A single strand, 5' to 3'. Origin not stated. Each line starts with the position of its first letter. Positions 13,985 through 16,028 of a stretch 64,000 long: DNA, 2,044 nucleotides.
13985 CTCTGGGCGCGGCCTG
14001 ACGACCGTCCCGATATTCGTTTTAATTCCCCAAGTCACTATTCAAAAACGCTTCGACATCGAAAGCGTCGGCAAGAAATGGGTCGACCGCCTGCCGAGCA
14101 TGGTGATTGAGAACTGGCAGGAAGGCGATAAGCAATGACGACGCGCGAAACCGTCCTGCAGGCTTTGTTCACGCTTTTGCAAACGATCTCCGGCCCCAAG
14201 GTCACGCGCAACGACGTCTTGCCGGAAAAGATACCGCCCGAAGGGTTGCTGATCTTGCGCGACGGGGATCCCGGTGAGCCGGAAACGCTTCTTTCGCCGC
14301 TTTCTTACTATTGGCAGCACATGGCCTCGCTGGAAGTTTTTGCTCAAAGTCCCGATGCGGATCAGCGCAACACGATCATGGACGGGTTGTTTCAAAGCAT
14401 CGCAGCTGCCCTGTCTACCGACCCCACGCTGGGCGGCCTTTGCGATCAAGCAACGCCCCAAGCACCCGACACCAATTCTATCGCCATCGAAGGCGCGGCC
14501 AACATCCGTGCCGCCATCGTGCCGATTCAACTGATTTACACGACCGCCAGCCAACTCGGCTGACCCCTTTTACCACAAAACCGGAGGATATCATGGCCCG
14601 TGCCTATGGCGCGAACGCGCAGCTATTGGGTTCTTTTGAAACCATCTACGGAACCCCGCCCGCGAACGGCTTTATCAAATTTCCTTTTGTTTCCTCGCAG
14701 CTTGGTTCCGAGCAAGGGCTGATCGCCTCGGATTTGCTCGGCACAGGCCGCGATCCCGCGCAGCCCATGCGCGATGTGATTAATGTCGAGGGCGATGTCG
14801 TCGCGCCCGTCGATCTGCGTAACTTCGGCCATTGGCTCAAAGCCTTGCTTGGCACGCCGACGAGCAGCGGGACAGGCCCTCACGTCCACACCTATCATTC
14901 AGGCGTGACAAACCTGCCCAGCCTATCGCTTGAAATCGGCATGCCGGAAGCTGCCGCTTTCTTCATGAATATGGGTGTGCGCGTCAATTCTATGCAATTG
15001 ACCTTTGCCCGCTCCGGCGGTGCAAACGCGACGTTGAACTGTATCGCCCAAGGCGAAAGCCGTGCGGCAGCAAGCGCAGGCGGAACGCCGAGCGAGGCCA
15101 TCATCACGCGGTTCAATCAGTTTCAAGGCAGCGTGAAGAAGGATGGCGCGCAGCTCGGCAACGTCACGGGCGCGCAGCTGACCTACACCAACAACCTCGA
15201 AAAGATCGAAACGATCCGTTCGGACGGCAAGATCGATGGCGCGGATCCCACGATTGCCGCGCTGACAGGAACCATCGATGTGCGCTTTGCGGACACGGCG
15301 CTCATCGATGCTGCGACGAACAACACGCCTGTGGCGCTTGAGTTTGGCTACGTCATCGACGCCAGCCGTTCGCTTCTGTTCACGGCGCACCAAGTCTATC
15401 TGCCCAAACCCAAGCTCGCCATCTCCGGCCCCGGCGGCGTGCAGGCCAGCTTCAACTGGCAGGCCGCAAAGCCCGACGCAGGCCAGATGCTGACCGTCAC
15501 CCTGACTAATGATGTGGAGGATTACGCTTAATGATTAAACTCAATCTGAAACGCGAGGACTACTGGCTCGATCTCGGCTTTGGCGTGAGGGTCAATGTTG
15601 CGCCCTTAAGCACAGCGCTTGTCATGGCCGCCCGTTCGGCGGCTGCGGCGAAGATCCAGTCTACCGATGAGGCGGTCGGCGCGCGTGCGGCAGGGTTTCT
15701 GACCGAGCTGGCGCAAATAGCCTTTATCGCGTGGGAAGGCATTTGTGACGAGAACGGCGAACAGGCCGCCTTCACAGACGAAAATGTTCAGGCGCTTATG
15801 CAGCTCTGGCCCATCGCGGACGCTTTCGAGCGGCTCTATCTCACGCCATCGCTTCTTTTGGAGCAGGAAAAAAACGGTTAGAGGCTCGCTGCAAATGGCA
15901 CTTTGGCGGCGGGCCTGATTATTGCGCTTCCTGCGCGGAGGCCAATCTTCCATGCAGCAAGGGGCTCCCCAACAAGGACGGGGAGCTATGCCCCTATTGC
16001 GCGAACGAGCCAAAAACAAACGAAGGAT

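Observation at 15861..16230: Programmed -1 ribosomal frameshift (A_AAA_AAC) in the tail assembly chaperone giving a gpG/gpGT-like pair; extension carries zinc-ribbon-like CxxC pairs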

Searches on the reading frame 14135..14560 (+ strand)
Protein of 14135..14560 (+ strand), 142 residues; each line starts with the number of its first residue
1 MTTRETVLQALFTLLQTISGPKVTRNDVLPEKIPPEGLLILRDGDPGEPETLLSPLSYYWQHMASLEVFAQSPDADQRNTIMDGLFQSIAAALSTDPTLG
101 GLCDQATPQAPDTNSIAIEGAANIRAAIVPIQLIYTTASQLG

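Call 6: search_protein_families(library=pfam, max_evalue=0.1, proteins=[window:14135-14560:+])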
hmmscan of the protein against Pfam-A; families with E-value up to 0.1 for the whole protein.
window:14135-14560:+ (142 aa): 0 families

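Call 7: search_protein_families(library=phrogs, max_evalue=0.01, proteins=[window:14135-14560:+])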
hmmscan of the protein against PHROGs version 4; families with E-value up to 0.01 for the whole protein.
window:14135-14560:+ (142 aa): 1 family
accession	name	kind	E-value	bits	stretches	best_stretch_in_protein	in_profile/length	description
phrog_4204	-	connector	1.3e-30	107.4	1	1-140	2-142/147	tail terminator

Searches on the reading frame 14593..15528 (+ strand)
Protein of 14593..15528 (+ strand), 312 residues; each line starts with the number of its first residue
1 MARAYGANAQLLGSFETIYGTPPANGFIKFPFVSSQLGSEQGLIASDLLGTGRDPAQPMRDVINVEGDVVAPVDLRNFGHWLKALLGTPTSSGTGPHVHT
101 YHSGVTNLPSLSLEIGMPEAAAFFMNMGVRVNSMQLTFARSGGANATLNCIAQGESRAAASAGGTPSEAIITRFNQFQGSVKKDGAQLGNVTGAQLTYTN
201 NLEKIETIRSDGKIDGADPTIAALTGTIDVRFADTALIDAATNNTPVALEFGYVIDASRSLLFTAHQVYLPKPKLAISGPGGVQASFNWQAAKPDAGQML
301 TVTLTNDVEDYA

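Call 6: search_protein_families(library=pfam, max_evalue=0.1, proteins=[window:14593-15528:+])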
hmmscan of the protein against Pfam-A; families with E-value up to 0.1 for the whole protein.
window:14593-15528:+ (312 aa): 1 family
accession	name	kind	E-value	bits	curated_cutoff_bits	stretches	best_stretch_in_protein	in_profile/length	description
PF18906.5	Phage_tube_2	-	5.9e-57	193.7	27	1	6-291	1-266/266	Phage tail tube protein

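Call 7: search_protein_families(library=phrogs, max_evalue=0.01, proteins=[window:14593-15528:+])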
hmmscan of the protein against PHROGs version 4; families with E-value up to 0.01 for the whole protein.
window:14593-15528:+ (312 aa): 2 families
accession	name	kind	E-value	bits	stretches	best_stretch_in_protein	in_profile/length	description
phrog_290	-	tail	9.2e-59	200.8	1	1-311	11-336/411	minor tail protein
phrog_12007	-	unknown function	0.0048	17.1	1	175-214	39-78/253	-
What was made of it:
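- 14593..15531 (+): Tail tube (major tail) gene, immediately upstream. Its stop overlaps the G start. Pfam Phage_tube_2 with E 5.9e-57, and phrog_290 (calls 6, 7).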

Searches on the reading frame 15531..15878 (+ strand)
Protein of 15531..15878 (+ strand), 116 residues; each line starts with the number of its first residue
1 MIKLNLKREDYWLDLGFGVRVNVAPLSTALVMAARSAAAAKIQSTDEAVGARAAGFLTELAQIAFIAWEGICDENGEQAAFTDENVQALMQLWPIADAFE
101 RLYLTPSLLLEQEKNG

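Call 64: find_homologous_proteins(query=window:15531-15878:+, max_evalue=0.001)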
Query window:15531-15878:+ (116 aa): 115 proteins with E <= 0.001 among 198 candidates.
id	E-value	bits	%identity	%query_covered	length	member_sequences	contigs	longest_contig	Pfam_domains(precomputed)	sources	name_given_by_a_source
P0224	1.1e-62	227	92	100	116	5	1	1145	-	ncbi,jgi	jgi:hypothetical protein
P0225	3.3e-46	174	72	100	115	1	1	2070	-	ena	-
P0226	4.2e-41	157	67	100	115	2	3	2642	-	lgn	-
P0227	2.0e-38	149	63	100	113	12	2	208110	-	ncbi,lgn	-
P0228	8.4e-38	147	64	100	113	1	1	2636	-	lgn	-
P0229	1.2e-36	143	63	99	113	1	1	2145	-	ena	-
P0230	1.9e-36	142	60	100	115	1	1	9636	-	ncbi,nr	ncbi:MAG: hypothetical protein PHE27_02960 [Alphaproteobacteria bacterium]|nr:hypothetical protein [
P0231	4.3e-36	141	59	100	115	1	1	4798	-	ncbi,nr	ncbi:MAG: hypothetical protein PHE27_06750 [Alphaproteobacteria bacterium]|nr:hypothetical protein [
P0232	1.3e-35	140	63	99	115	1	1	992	-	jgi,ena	-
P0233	1.9e-35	139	60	100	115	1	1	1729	-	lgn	-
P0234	2.3e-35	139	62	100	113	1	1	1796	-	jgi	-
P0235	2.4e-35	139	62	99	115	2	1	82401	PF27119.1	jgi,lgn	-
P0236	3.6e-35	138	60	100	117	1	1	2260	-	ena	-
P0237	4.5e-35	138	60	100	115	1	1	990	-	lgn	-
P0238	5.1e-35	138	60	99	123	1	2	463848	-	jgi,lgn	jgi:hypothetical protein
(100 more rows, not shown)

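Call 69: predict_structure(alignment_id=A5)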
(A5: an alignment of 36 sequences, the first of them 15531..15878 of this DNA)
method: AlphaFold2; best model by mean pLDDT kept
length: 116 residues; sequences in the alignment: 36
mean_pLDDT: 87.4   pTM: 0.81
mean pLDDT of the five models: 87.4, 86.8, 86.0, 85.3, 63.7
residues with pLDDT >= 90: 73; 70-90: 29; 50-70: 12; < 50: 2
segments of 3 or more residues with pLDDT < 50: none
pLDDT, mean of each block of 10 residues (from residue 1): 70 95 91 91 78 93 97 94 96 95 83 53
secondary structure, 60 per line:
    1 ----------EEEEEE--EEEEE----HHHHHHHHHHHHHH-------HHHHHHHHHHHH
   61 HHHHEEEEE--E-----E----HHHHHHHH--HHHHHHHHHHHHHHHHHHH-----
elements in order: E11-16 E19-23 H28-41 H49-64 E65-69 H83-90 H93-111
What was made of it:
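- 15531..15881 (+): G: the short tail assembly chaperone, 116 aa, the zero-frame product, ending ...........*. AF2 model with pLDDT 87 (call 69).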
